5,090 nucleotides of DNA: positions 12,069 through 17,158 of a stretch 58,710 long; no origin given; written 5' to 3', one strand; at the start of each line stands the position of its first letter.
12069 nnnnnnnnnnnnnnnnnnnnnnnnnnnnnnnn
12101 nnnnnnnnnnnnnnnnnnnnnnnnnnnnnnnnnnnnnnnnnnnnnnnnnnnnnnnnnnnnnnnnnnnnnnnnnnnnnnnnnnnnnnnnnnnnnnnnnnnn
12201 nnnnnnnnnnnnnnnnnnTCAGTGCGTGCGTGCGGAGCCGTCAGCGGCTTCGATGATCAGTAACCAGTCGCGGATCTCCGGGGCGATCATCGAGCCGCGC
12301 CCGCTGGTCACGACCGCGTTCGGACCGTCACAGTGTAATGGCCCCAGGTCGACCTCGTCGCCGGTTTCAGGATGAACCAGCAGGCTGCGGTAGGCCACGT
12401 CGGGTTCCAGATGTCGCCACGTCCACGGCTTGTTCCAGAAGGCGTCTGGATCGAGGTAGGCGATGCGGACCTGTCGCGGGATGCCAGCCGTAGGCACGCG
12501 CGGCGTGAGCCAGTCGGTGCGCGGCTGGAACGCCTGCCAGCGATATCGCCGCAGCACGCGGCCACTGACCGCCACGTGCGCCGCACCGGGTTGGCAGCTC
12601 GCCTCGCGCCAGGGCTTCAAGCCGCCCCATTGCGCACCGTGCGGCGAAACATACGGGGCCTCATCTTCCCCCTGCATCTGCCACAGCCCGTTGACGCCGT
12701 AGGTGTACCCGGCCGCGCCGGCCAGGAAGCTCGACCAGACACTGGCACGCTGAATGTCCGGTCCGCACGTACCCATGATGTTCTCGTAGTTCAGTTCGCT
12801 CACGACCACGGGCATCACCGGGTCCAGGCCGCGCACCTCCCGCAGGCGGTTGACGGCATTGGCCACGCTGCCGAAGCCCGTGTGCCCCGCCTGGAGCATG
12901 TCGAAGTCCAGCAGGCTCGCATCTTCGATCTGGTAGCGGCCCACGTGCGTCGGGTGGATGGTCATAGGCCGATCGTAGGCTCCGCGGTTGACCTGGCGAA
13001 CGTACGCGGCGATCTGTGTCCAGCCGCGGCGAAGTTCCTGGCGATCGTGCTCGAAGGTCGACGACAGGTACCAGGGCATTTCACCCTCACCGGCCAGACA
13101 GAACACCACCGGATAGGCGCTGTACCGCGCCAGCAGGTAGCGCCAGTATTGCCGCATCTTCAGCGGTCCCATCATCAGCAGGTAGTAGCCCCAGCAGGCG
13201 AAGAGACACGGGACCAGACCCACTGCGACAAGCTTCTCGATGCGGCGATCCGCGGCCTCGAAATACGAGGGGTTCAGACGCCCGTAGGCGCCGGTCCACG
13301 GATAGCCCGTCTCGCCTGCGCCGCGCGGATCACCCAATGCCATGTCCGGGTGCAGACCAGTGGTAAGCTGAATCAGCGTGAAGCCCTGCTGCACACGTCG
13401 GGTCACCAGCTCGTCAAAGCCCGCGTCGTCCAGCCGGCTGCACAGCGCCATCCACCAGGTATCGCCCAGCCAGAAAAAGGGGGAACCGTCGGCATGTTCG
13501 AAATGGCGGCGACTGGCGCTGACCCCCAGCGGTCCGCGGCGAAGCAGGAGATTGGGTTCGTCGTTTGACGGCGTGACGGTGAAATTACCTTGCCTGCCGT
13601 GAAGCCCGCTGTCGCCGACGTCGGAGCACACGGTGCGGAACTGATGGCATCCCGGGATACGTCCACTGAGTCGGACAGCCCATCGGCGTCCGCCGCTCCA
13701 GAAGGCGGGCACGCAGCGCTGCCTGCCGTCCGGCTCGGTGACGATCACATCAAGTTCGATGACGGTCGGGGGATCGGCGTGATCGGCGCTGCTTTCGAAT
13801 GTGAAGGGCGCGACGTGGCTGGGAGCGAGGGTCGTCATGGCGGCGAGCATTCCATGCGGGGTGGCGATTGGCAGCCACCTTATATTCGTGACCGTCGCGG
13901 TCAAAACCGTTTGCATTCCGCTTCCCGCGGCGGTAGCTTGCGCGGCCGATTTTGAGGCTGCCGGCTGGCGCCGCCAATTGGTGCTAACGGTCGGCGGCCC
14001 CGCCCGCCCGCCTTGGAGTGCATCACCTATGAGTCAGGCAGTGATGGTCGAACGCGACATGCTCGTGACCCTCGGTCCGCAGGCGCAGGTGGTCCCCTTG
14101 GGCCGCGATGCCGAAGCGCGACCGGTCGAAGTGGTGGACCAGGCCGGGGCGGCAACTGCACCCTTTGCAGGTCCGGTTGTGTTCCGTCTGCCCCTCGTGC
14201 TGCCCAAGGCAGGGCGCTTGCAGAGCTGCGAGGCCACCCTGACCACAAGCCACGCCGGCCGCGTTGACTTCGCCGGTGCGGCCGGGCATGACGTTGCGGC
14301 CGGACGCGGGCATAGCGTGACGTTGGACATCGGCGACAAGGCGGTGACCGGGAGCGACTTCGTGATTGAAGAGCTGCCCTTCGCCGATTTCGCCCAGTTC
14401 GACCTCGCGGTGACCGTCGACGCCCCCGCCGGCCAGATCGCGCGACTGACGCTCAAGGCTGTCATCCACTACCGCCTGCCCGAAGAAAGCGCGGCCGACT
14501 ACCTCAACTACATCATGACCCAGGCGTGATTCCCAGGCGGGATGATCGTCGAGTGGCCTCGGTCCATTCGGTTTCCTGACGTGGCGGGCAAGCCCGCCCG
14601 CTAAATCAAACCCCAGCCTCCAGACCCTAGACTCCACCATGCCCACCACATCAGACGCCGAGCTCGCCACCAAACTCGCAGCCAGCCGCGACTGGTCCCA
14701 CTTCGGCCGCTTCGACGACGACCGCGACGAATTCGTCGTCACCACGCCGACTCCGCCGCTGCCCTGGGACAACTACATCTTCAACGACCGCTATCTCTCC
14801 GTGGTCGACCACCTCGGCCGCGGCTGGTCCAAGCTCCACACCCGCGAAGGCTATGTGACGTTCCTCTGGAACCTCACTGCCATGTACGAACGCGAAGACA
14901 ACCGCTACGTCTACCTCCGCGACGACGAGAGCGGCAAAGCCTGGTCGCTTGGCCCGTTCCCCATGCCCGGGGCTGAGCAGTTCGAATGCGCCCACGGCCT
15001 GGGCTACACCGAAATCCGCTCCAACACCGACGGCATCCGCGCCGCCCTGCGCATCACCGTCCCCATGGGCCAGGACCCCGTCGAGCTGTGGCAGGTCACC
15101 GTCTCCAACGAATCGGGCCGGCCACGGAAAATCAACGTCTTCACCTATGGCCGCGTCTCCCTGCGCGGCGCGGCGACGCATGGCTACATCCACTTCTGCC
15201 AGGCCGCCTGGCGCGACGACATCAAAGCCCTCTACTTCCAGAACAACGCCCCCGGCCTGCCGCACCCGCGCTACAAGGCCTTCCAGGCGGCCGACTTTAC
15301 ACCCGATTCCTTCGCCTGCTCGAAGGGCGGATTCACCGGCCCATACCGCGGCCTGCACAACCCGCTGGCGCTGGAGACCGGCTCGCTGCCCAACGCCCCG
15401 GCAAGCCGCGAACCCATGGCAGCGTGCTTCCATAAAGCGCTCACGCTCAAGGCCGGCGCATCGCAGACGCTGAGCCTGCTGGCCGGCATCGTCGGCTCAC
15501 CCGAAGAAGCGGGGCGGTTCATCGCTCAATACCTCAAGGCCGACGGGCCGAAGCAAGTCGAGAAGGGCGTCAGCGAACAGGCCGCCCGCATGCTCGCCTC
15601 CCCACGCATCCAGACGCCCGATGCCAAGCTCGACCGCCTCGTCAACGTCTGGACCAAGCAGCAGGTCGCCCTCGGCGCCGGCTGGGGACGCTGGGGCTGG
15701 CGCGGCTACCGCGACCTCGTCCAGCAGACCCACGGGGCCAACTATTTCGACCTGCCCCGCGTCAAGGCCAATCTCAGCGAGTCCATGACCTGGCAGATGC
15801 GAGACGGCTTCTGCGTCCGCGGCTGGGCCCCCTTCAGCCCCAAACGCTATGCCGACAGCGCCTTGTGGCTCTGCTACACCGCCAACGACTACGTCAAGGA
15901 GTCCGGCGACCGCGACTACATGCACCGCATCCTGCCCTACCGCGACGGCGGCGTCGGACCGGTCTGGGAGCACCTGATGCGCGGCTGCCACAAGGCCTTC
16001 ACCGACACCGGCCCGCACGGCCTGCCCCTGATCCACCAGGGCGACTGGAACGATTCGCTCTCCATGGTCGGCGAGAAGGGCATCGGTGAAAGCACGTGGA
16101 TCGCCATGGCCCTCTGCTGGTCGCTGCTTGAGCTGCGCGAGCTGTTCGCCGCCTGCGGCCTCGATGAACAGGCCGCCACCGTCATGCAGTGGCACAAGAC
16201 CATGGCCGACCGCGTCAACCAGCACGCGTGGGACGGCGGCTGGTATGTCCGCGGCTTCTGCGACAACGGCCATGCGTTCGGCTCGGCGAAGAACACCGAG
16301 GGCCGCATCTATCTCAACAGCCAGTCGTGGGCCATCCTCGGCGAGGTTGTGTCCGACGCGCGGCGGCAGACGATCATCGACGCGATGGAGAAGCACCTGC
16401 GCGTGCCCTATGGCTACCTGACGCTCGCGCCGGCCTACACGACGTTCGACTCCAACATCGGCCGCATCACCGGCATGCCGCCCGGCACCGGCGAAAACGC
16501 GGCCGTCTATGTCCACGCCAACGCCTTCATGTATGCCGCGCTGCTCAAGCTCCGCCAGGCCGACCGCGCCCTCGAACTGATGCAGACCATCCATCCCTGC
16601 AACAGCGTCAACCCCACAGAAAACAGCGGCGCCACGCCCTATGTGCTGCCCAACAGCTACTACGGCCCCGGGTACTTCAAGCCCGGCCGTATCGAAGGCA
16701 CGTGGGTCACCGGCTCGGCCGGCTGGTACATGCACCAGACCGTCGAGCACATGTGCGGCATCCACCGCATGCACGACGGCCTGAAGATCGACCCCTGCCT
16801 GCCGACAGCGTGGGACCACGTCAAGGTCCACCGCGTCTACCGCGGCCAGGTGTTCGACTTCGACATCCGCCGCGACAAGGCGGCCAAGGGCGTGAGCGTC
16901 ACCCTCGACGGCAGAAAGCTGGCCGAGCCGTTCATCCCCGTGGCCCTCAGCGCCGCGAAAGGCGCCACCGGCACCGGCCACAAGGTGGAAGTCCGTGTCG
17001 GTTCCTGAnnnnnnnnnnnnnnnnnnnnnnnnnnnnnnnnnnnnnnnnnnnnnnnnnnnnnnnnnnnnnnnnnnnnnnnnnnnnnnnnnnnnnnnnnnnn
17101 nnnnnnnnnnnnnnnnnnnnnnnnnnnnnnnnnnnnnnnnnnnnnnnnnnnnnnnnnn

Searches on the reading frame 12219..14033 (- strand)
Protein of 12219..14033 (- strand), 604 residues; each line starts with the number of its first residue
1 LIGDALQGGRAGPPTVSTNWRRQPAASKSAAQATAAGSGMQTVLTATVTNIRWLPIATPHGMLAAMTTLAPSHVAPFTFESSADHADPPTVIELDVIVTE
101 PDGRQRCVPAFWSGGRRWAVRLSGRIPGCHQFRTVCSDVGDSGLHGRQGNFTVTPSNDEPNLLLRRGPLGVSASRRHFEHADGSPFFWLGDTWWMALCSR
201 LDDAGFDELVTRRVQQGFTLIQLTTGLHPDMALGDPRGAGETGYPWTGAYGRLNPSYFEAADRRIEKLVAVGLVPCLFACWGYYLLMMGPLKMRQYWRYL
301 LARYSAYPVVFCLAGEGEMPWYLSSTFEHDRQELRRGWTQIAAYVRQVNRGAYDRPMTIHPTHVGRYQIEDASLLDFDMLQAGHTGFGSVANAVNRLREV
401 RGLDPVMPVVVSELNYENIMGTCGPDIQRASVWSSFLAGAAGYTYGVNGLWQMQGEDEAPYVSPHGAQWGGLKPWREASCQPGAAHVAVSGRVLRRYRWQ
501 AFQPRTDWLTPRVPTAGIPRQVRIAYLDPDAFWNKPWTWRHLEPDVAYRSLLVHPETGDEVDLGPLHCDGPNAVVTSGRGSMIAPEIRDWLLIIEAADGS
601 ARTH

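Call 9: search_protein_families(library=pfam, proteins=[window:12219-14033:-], max_evalue=0.001)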
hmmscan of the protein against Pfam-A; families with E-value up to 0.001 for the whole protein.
window:12219-14033:- (604 aa): 2 families
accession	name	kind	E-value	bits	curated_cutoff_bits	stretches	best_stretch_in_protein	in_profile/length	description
PF13204.13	Apiosidase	-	2.6e-61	208.4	26.5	1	173-499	2-318/320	Apiosidase-like, catalytic domain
PF16586.11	DUF5060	-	5.5e-07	30.2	27.2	1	76-136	9-69/70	Domain of unknown function (DUF5060)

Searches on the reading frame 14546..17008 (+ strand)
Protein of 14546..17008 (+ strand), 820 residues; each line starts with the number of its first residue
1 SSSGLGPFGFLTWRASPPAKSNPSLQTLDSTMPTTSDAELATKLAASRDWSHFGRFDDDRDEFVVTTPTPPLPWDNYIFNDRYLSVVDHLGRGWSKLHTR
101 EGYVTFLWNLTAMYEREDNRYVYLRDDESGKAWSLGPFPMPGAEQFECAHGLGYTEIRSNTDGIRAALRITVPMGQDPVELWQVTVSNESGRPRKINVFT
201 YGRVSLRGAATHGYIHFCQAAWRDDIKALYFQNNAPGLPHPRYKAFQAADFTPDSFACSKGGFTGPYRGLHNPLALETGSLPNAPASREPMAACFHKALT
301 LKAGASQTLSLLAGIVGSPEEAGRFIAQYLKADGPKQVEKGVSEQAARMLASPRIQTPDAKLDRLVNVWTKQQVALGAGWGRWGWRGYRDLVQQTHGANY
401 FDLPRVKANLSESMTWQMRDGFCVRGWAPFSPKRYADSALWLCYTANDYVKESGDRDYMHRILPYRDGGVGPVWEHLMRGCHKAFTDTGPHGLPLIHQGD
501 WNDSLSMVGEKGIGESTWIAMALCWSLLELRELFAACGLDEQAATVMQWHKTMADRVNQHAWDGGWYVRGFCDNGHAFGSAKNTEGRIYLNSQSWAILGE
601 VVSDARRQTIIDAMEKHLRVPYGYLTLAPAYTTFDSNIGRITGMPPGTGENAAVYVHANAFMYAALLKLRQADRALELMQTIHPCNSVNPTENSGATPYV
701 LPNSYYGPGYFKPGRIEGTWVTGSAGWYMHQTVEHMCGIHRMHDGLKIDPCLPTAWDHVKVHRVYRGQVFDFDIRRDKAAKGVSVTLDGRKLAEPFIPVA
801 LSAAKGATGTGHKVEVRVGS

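Call 9: search_protein_families(library=pfam, proteins=[window:14546-17008:+], max_evalue=0.001)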
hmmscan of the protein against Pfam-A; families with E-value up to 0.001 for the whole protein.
window:14546-17008:+ (820 aa): 3 families
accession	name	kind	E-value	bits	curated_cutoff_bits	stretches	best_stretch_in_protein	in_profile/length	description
PF17167.11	Glyco_hydro_94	-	1.4e-81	274.8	27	1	351-738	7-420/420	Glycosyl hydrolase 94 superfamily, catalytic domain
PF06165.18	GH94_b-supersand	-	2.4e-41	142.3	23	1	71-314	1-251/251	Glycosyl hydrolase 94, supersandwich domain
PF03633.20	Glyco_hydro_65C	-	2.1e-06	27.8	22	1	743-779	5-41/62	Glycosyl hydrolase family 65, C-terminal domain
